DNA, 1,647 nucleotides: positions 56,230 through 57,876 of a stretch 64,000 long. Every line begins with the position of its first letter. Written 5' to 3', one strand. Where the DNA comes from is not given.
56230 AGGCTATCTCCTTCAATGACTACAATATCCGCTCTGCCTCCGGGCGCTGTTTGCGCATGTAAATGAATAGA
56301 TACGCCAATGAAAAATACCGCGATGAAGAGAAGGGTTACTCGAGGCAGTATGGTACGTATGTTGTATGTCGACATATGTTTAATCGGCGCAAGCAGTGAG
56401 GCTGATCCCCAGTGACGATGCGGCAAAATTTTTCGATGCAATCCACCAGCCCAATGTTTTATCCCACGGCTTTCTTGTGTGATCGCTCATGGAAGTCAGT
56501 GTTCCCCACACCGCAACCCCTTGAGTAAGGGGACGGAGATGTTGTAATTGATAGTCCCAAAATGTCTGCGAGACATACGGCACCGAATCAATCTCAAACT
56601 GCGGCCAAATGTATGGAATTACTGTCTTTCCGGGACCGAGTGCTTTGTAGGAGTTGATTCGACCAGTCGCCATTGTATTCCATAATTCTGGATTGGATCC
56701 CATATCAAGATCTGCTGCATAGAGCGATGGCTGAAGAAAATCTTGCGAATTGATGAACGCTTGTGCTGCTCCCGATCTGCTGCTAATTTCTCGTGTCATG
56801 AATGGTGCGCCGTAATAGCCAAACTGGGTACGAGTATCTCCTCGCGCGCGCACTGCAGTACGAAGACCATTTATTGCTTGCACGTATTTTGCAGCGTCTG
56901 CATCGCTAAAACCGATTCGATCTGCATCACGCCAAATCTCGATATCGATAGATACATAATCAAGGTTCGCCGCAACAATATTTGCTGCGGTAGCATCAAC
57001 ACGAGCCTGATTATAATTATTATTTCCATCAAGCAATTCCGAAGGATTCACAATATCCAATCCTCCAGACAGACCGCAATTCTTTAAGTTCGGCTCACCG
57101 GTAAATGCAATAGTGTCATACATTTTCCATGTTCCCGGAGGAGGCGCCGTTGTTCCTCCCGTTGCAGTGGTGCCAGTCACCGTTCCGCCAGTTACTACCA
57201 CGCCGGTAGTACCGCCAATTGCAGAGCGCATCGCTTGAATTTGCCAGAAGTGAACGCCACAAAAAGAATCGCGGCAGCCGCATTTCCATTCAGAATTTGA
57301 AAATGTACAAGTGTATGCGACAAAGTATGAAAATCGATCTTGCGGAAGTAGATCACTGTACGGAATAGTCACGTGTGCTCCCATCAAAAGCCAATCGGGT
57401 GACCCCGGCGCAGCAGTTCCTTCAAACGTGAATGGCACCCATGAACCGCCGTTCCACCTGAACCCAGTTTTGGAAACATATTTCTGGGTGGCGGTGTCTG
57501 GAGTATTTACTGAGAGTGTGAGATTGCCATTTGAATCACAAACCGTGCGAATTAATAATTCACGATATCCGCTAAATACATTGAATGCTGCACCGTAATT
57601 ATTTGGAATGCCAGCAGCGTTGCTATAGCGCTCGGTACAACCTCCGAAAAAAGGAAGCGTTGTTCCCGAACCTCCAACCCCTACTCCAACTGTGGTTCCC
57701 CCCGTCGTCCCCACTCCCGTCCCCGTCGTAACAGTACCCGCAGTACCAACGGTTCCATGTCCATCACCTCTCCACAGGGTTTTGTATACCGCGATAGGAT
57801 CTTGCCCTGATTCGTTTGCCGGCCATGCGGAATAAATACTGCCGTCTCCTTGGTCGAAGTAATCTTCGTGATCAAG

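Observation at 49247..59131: Perfect 1,435-bp direct repeat shared by two paralogous enzyme genes (49247-50681 and 57697-59131)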

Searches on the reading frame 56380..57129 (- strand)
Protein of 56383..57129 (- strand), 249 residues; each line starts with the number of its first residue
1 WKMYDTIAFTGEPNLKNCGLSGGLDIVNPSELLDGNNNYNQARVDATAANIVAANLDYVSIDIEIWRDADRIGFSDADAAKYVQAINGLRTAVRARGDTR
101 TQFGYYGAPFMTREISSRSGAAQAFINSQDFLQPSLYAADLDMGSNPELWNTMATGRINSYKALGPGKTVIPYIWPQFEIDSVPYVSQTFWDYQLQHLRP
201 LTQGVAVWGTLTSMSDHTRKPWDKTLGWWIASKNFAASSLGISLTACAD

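Call 44: search_protein_families(library=pfam, proteins=[window:56383-57129:-], max_evalue=10)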
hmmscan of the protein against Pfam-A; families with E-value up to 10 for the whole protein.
seq(249 aa): 1 family
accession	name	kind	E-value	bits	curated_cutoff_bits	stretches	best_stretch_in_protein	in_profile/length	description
PF07918.16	CAP160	-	1.9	8.8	25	0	230-241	13-24/27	CAP160 repeat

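Call 45: search_solved_structures(query=window:56383-57129:-, max_evalue=10)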
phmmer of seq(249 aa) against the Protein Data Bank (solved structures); distinct sequences matched with E-value up to 10: 0.

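Call 52: find_homologous_proteins(query=window:56383-57129:-, max_evalue=0.01)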
Query seq(249 aa): 514 candidates shared short words with the query, none scored E <= 0.01.
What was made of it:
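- Tried and rejected: Fold of domain Y. No Pfam, PDB-sequence or database homologue (calls 44, 45, 52).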

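Call 57: predict_structure(protein=window:56380-57126:-)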
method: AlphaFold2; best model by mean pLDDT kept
length: 248 residues; sequences in the alignment: 1
mean_pLDDT: 47.3   pTM: 0.52
mean pLDDT of the five models: 47.3, 40.1, 36.1, 33.9, 30.0
residues with pLDDT >= 90: 2; 70-90: 45; 50-70: 41; < 50: 160
segments of 3 or more residues with pLDDT < 50: 1-23, 68-71, 106-116, 128-248
pLDDT, mean of each block of 10 residues (from residue 1): 24 33 60 81 85 66 53 65 81 80 49 45 53 35 36 30 28 33 38 42 40 31 38 28 27
secondary structure, 60 per line:
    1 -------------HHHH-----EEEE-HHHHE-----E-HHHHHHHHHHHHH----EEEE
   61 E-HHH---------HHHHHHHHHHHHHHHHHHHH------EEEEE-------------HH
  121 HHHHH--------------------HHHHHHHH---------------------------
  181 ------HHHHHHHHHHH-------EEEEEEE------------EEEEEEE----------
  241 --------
elements in order: H14-17 E23-26 H28-31 H40-52 E57-61 H75-94 E101-105 H119-125 H146-153 H187-197 E205-211 E224-230

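Call 61: fold_search(model_id=the predicted structure, library=pdb)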
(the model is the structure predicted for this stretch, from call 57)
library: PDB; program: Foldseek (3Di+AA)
matches with E <= 10: 1171; with E <= 0.001: 0
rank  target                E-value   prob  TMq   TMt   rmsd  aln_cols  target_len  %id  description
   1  8y75_B                4.1e-02  0.20  0.21  0.19  11.9       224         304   10  Crystal structure of the CARF-HTH domain of Csx1-Crn2 from Marinitoga sp. (released 2024-07-17)
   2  5svb_B                7.2e-02  0.21  0.10  0.04  17.7       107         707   12  Mechanism of ATP-Dependent Acetone Carboxylation, Acetone Carboxylase AMP bound structure (released 2017-08-09)
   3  5ibx_H                7.2e-02  0.20  0.20  0.20  13.0       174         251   15  1.65 Angstrom Crystal Structure of Triosephosphate Isomerase (TIM) from Streptococcus pneumoniae (released 2016-03-09)
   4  9o1y_A                7.7e-02  0.54  0.31  0.23   8.2       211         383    8  Heparanase P6 in complex with fragment J29 (released 2026-02-11)
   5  5bx9                  8.7e-02  0.28  0.30  0.21  10.1       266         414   14  Structure of PslG from Pseudomonas aeruginosa (released 2015-10-07)
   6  8y75_A                9.2e-02  0.18  0.23  0.21  11.2       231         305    9  Crystal structure of the CARF-HTH domain of Csx1-Crn2 from Marinitoga sp. (released 2024-07-17)
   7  7khs_B                9.8e-02  0.54  0.28  0.18   7.0       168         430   15  OgOGA IN COMPLEX WITH LIGAND 55 (released 2020-12-02)
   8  7bes_C                1.2e-01  0.84  0.22  0.33   4.8        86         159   14  CryoEM structure of Mycobacterium tuberculosis UMP Kinase (UMPK) in complex with UDP and UTP (released 2022-01-12)
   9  9q23_X                1.3e-01  0.21  0.19  0.20  10.2       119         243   13  DX2-CX3-RAD51 structure in the intermediate state (released 2026-03-04)
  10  9s8w_A                1.4e-01  0.60  0.42  0.30   8.1       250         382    8  Human heparanase in complex with neutralizing antibody A54 Fab fragment (released 2025-09-24)
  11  2bne_B                1.6e-01  0.80  0.22  0.23   4.8        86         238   15  The structure of E. coli UMP kinase in complex with UMP (released 2005-04-25)
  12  7lr7                  1.7e-01  0.44  0.24  0.16   7.2       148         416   13  Crystal structure of GH5_18 from Streptomyces cattleya in complex with GlcNAc (released 2021-04-07)
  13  9qgd                  1.8e-01  0.20  0.21  0.16  10.8       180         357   16  Crystal structure of an NADH-accepting ene reductase variant NostocER1-L1,5 mutant Q350K (released 2025-04-02)
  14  6s8v_D                1.9e-01  0.21  0.29  0.20   8.8       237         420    8  Structure of the high affinity Anticalin P3D11 in complex with the human CD98 heavy chain ectodomain (released 2020-03-04)
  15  7bl7_F                2.1e-01  0.57  0.20  0.23   5.5        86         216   13  Crystal structure of UMPK from M. tuberculosis in complex with UDP and UTP (P21212 form) (released 2022-03-02)
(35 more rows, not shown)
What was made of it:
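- Tried and rejected: The single-sequence AF2 model has pLDDT 47, and the best Foldseek E is 0.04, with scattered TIM-barrel enzymes among the weak hits (calls 57, 61).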

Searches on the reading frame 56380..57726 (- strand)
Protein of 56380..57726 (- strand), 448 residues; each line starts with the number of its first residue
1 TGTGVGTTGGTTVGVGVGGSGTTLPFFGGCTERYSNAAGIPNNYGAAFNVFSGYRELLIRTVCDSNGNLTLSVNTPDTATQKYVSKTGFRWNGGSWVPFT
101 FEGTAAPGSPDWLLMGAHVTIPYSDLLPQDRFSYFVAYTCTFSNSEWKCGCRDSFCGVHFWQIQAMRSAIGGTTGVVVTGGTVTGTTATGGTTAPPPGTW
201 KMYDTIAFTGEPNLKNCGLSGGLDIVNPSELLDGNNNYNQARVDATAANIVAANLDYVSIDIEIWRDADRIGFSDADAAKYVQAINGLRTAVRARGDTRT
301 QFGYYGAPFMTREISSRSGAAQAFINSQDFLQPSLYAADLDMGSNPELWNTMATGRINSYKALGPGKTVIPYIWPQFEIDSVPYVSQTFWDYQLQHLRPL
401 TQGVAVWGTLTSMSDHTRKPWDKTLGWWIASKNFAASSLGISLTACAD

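Call 37: find_homologous_proteins(query=window:56383-57696:-)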
Query seq(438 aa) (438 aa): 1 proteins with E <= 0.001 among 8000 candidates.
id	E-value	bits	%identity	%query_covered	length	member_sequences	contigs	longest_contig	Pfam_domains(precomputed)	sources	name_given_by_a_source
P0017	7.9e-8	50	39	21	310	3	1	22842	-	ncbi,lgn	-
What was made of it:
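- Tried and rejected: It was swamped by low-complexity linker words and gave one weak hit (call 37).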

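Call 38: find_encoding_contigs(protein=window:56380-57726:-, flank=10000, max_places=6)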
Protein window:56380-57726:- (448 aa): 1 contig read that carries it; 1 place shown.
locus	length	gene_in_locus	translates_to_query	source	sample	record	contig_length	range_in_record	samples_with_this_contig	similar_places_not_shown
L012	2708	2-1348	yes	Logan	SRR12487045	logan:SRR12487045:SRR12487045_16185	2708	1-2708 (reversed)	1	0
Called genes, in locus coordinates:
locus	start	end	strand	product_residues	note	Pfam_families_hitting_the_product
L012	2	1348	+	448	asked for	?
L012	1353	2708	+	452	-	?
